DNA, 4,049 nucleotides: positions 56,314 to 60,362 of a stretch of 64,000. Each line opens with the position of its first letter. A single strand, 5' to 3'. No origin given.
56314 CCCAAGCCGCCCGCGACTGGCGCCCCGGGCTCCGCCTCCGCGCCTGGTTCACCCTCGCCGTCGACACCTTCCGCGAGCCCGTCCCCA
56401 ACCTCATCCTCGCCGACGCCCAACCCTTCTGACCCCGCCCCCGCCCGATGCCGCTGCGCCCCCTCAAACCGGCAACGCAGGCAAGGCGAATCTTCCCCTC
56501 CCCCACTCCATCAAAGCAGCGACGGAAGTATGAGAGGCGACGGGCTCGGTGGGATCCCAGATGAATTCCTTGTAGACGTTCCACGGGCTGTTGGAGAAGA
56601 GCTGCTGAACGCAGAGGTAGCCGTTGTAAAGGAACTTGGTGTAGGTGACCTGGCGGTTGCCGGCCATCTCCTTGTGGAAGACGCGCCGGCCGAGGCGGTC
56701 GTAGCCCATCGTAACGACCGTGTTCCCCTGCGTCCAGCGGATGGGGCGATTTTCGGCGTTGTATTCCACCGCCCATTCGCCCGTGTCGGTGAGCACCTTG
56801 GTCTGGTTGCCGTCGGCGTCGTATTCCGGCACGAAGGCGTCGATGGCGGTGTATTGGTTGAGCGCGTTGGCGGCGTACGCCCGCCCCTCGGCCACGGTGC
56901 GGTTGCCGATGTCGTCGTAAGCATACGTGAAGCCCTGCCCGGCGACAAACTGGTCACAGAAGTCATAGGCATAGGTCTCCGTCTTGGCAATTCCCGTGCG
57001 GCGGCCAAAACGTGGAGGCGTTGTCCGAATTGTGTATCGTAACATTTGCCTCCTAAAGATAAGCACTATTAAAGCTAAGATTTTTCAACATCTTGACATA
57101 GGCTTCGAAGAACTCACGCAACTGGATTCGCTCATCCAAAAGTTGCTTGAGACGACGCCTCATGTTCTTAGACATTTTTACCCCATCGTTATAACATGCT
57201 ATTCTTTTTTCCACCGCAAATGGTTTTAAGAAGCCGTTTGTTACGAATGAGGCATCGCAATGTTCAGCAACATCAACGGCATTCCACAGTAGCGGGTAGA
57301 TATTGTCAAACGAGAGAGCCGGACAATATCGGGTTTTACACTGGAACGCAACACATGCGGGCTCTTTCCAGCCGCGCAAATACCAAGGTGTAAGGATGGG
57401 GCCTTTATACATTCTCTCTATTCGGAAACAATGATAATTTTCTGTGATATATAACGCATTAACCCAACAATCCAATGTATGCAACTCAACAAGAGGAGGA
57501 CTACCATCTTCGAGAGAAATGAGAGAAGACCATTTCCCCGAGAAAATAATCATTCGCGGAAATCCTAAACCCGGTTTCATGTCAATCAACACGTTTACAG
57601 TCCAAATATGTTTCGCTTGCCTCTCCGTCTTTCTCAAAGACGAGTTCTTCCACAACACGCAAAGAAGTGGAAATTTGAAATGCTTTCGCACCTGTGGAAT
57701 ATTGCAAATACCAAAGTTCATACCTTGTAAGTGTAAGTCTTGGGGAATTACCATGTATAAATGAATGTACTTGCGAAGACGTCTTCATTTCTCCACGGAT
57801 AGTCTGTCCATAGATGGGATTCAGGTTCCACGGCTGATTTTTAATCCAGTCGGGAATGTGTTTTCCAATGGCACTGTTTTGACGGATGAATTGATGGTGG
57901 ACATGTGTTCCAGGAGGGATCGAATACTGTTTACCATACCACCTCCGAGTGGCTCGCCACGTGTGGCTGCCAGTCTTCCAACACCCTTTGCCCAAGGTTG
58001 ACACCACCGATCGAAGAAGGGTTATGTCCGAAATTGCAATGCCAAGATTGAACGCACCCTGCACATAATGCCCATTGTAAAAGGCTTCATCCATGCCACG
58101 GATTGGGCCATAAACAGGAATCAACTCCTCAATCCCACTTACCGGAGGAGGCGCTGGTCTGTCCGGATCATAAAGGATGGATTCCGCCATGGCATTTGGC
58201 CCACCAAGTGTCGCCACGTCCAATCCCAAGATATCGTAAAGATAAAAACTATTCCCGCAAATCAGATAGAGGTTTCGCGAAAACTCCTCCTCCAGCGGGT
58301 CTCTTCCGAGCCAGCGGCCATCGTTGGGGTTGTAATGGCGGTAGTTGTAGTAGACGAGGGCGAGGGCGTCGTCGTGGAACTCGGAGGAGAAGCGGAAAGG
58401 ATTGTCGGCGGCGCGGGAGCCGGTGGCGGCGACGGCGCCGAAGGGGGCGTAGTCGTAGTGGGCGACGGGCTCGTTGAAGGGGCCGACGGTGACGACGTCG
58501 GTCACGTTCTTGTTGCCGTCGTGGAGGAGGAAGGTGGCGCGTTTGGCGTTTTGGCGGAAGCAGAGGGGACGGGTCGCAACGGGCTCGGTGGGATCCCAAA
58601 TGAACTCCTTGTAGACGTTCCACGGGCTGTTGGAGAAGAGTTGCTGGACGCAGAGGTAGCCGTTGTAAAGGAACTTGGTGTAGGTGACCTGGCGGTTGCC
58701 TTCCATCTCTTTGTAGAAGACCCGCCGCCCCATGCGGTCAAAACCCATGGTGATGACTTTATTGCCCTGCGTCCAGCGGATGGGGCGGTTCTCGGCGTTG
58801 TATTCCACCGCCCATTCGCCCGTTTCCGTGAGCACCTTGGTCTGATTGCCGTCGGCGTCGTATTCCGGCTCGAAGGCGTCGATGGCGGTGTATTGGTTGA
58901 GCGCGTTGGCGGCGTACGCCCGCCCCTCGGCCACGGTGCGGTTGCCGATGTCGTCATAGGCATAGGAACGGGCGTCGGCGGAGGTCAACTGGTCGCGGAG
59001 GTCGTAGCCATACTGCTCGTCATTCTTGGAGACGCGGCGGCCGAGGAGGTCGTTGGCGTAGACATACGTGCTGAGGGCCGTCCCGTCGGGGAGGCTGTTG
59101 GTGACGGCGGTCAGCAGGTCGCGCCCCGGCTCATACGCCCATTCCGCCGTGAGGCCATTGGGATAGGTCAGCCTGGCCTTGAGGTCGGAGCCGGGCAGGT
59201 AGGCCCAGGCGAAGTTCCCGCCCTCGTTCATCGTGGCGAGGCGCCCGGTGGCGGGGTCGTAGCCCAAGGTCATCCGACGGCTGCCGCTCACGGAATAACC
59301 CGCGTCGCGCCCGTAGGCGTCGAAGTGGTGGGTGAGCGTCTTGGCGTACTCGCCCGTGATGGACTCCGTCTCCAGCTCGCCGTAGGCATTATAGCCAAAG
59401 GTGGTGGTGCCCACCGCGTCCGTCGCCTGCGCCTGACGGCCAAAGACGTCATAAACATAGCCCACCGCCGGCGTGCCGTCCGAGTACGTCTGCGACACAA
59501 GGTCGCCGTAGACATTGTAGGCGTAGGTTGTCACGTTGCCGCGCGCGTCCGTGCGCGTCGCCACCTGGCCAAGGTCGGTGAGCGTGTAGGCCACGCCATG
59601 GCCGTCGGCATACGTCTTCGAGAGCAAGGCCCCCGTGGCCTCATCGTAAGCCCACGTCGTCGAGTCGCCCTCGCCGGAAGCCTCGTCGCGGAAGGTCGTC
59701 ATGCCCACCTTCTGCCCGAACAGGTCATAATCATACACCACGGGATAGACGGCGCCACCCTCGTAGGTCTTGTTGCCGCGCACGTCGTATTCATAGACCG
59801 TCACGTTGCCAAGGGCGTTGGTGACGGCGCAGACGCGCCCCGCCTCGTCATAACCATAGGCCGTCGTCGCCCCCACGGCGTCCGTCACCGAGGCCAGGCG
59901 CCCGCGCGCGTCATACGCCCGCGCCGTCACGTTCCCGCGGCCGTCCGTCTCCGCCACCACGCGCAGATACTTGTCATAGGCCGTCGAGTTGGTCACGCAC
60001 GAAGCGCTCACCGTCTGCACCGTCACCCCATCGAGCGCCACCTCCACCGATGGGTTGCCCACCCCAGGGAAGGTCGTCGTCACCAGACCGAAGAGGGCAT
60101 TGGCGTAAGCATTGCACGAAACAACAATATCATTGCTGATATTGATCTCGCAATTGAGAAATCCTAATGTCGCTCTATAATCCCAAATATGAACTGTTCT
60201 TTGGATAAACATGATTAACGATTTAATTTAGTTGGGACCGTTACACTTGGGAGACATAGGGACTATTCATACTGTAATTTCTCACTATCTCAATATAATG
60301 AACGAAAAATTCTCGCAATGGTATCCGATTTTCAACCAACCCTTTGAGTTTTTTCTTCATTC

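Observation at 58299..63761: Two near-identical 1.78-kb direct repeats, 3681 nt apart, bracketing a toxin cassette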

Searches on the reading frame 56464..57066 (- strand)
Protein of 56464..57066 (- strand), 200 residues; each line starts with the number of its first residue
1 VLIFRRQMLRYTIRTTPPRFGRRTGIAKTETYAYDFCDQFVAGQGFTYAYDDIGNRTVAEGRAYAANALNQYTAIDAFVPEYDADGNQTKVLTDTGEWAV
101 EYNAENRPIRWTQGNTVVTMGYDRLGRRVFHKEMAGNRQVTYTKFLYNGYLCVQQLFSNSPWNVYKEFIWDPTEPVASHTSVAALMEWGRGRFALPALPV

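Call 9: search_protein_families(library=pfam, proteins=[window:56464-57066:-], max_evalue=0.01)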
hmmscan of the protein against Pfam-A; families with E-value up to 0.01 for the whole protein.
window:56464-57066:- (200 aa): 1 family
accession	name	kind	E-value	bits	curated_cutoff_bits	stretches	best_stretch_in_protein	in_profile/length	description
PF05593.20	RHS_repeat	-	3.8e-05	24.4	22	1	102-129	1-29/38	RHS Repeat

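Call 10: search_protein_families(library=ncbifam, proteins=[window:56464-57066:-], max_evalue=0.01)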
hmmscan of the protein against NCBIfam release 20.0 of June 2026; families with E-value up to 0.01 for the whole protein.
window:56464-57066:- (200 aa): 2 families
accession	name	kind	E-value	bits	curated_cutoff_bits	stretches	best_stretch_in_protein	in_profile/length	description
TIGR01643.1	YD_repeat_2x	repeat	0.00088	19.7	15.8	0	82-112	1-32/42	YD repeat-containing protein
NF041261.1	RHS_core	equivalog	0.0021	15.9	2000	1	81-139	603-662/1261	RHS element core protein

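Call 80: find_encoding_contigs(protein=window:56464-57045:-, flank=6000, max_places=10)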
Protein window:56464-57045:- (193 aa): 12 contigs read that carry it; 5 places shown.
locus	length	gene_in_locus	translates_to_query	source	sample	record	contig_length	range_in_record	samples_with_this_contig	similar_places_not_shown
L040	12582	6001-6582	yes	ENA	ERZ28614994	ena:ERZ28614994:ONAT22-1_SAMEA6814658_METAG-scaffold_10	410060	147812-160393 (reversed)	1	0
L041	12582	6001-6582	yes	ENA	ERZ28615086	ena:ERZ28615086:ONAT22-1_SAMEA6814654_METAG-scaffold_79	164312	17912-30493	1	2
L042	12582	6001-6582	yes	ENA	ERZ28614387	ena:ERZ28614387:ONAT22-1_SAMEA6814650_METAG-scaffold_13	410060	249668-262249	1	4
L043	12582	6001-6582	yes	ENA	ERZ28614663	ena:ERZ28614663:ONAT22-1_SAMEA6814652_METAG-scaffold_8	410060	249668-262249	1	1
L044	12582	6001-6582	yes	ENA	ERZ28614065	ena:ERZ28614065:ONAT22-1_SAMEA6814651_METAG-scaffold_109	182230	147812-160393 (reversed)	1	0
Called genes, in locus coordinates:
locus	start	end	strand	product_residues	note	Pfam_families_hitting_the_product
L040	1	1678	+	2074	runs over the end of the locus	PF05593:RHS_repeat, PF25023:TEN_YD-shell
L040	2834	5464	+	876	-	PF05593:RHS_repeat, PF25023:TEN_YD-shell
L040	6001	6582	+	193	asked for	-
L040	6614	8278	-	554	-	PF01368:DHH, PF02272:DHHA1 (weak), PF17768:RecJ_OB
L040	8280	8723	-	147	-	PF02580:Tyr_Deacylase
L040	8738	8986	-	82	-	-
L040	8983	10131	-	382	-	PF00091:Tubulin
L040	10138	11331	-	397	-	PF02491:SHS2_FTSA (weak), PF06723:MreB_Mbl (weak), PF14450:FtsA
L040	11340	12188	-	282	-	-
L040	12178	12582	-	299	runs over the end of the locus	PF01820:Dala_Dala_lig_N, PF02655:ATP-grasp_3, PF07478:Dala_Dala_lig_C, PF13535:ATP-grasp_4 (faint)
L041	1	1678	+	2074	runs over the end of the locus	PF05593:RHS_repeat, PF25023:TEN_YD-shell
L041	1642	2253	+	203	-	-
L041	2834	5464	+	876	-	PF05593:RHS_repeat, PF25023:TEN_YD-shell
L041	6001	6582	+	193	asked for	-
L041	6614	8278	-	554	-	PF01368:DHH, PF02272:DHHA1 (weak), PF17768:RecJ_OB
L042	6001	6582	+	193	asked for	-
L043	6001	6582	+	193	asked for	-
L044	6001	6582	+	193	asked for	-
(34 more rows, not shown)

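Call 82: find_encoding_contigs(protein=window:56464-57045:-, flank=10000, max_places=10)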
Protein window:56464-57045:- (193 aa): 12 contigs read that carry it; 1 place shown.
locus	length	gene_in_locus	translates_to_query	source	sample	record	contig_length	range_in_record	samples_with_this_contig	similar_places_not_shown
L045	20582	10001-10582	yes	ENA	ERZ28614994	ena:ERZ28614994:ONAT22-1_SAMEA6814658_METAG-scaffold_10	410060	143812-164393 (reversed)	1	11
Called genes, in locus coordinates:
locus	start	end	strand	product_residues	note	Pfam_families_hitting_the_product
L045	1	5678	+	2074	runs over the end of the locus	PF05593:RHS_repeat, PF25023:TEN_YD-shell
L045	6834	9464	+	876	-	PF05593:RHS_repeat, PF25023:TEN_YD-shell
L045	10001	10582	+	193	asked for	-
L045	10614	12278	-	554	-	PF01368:DHH, PF02272:DHHA1 (weak), PF17768:RecJ_OB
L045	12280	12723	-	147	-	PF02580:Tyr_Deacylase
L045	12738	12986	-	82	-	-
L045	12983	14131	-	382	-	PF00091:Tubulin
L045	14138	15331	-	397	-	PF02491:SHS2_FTSA (weak), PF06723:MreB_Mbl (weak), PF14450:FtsA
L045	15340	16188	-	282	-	-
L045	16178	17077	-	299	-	PF01820:Dala_Dala_lig_N, PF02655:ATP-grasp_3, PF07478:Dala_Dala_lig_C, PF13535:ATP-grasp_4 (faint)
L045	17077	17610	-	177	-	PF06695:Sm_multidrug_ex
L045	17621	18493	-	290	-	PF06325:PrmA, PF05175:MTS, PF13489:Methyltransf_23 (weak), PF13847:Methyltransf_31, PF08241:Methyltransf_11 (weak), PF13649:Methyltransf_25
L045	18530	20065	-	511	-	PF03853:YjeF_N, PF01256:Carb_kinase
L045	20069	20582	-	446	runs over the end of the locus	PF00158:Sigma54_activat (faint), PF01078:Mg_chelatase (faint), PF05496:RuvB_N, PF00004:AAA, PF07728:AAA_5, PF16193:AAA_assoc_2, PF12002:MgsA_C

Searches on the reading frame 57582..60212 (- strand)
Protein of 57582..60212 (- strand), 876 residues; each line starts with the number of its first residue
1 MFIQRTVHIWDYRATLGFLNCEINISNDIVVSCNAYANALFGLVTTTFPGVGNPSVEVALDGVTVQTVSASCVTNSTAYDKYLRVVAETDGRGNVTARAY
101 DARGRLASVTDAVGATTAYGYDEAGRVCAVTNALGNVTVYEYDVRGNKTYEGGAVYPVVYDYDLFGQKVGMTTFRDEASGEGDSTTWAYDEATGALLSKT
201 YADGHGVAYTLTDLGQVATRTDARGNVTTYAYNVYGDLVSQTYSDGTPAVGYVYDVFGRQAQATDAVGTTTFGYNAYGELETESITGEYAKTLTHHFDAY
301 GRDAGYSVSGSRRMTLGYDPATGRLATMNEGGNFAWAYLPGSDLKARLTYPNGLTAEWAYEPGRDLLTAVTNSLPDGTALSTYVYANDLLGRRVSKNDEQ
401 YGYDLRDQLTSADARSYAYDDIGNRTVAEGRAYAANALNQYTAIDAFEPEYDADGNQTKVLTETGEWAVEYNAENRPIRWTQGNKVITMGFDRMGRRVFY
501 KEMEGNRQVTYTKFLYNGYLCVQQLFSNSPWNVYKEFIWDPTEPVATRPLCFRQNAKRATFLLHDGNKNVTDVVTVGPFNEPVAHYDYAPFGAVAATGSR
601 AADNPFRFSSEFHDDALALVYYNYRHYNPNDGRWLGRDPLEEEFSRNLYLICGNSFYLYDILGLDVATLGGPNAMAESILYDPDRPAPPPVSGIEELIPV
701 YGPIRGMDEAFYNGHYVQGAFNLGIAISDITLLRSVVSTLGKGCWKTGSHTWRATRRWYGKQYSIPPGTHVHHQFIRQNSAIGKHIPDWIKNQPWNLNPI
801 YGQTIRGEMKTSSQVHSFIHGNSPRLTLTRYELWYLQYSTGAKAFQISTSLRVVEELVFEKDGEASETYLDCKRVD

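Call 9: search_protein_families(library=pfam, proteins=[window:57582-60212:-], max_evalue=0.01)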
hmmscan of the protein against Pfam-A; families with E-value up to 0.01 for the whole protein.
window:57582-60212:- (876 aa): 1 family
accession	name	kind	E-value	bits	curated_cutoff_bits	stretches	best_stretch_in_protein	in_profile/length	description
PF05593.20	RHS_repeat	-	2.1e-29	101.7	22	5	100-136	1-37/38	RHS Repeat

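Call 10: search_protein_families(library=ncbifam, proteins=[window:57582-60212:-], max_evalue=0.01)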
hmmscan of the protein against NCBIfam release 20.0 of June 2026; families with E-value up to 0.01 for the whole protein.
window:57582-60212:- (876 aa): 3 families
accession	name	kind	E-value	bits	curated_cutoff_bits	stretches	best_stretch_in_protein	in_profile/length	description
NF041261.1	RHS_core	equivalog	3.1e-21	75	2000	2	83-412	416-737/1261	RHS element core protein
TIGR01643.1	YD_repeat_2x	repeat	1.4e-17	63.4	15.8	4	100-140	1-41/42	YD repeat-containing protein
TIGR03696.1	Rhs_assc_core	domain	1.2e-13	51.4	32.5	1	588-663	1-75/76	RHS repeat-associated core domain-containing protein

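Call 29: find_related_loci(query=window:57582-60212:-, collection=genome_contigs, flank=10000)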
Query window:57582-60212:- (876 aa) in genome_contigs; peptide patterns used: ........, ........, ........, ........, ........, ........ (x = any residue, [..] = any of these).
89 stretches matched a pattern; 20 encode a relative of the query (tblastn E <= 1e-3); 20 distinct loci.
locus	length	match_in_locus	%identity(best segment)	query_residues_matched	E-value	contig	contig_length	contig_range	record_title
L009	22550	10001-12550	56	24-664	0e+0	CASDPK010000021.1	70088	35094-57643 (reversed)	uncultured Lentisphaeraceae bacterium isolate O25_L1_391391_idba_bin.166 genome assembly, contig: O25_L1_391391_idba_bin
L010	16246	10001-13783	57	24-664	0e+0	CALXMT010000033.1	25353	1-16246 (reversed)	MAG: uncultured Kiritimatiellaeota bacterium isolate BRZ_EK__bin27 genome assembly, contig: BRZ_EK__NODE_2128_length_253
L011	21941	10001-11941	50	43-674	0e+0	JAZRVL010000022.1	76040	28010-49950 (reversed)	MAG: Kiritimatiellia bacterium isolate T1900044953_TA20190006.MAGScoT_cleanbin_000057 SGB_3742_k141_580456, whole genome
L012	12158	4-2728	56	85-667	2e-173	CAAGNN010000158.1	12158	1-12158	MAG TPA_asm: Kiritimatiellae bacterium, isolate HGM23427, WGS project CAAGNN010000000 data, contig: SRS476839_99_k119_30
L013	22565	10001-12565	58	24-663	0e+0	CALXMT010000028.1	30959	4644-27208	MAG: uncultured Kiritimatiellaeota bacterium isolate BRZ_EK__bin27 genome assembly, contig: BRZ_EK__NODE_1553_length_309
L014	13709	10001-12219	59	308-671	2e-130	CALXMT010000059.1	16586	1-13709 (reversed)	MAG: uncultured Kiritimatiellaeota bacterium isolate BRZ_EK__bin27 genome assembly, contig: BRZ_EK__NODE_4031_length_165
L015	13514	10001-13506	62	319-664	2e-128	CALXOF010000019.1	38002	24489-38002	MAG: uncultured Kiritimatiellaeota bacterium isolate BRZ_KQ__bin80 genome assembly, contig: BRZ_KQ__NODE_2089_length_380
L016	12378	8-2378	56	291-876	4e-126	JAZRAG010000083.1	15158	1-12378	MAG: Candidatus Spyradenecus sp. isolate T1900045144_TC20190138.MAGScoT_cleanbin_000013 SGB_4932_k141_2555412, whole gen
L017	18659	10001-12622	58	24-671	0e+0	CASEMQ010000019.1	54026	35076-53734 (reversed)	uncultured Lentisphaeraceae bacterium isolate SI.A14.metabat-bins.110 genome assembly, contig: SI.A14.metabat-bins.110.f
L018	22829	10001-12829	30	60-835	5e-57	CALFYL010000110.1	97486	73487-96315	MAG TPA_asm: uncultured Planctomycetia bacterium isolate SRR6227243_bin.141_CONCOCT_v1.1_MAG genome assembly, contig: ER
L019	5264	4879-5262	68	319-449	3e-48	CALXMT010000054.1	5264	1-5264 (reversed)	MAG: uncultured Kiritimatiellaeota bacterium isolate BRZ_EK__bin27 genome assembly, contig: BRZ_EK__NODE_20418_length_52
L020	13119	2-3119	90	464-666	8e-74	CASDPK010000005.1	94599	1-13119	uncultured Lentisphaeraceae bacterium isolate O25_L1_391391_idba_bin.166 genome assembly, contig: O25_L1_391391_idba_bin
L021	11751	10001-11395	33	46-453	3e-32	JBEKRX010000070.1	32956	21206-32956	MAG: Verrucomicrobiota bacterium isolate SPRUCE 520 SPRUCE_520_70, whole genome shotgun sequence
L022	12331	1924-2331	34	695-835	8e-17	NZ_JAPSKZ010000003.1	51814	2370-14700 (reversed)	MAG: Phenylobacterium sp. isolate RH59_bin.004 NODE_586_length_51814_cov_2.149225, whole genome shotgun sequence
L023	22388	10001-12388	24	48-800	1e-13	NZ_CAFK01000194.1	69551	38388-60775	Bradyrhizobium sp. STM 3843, whole genome shotgun sequence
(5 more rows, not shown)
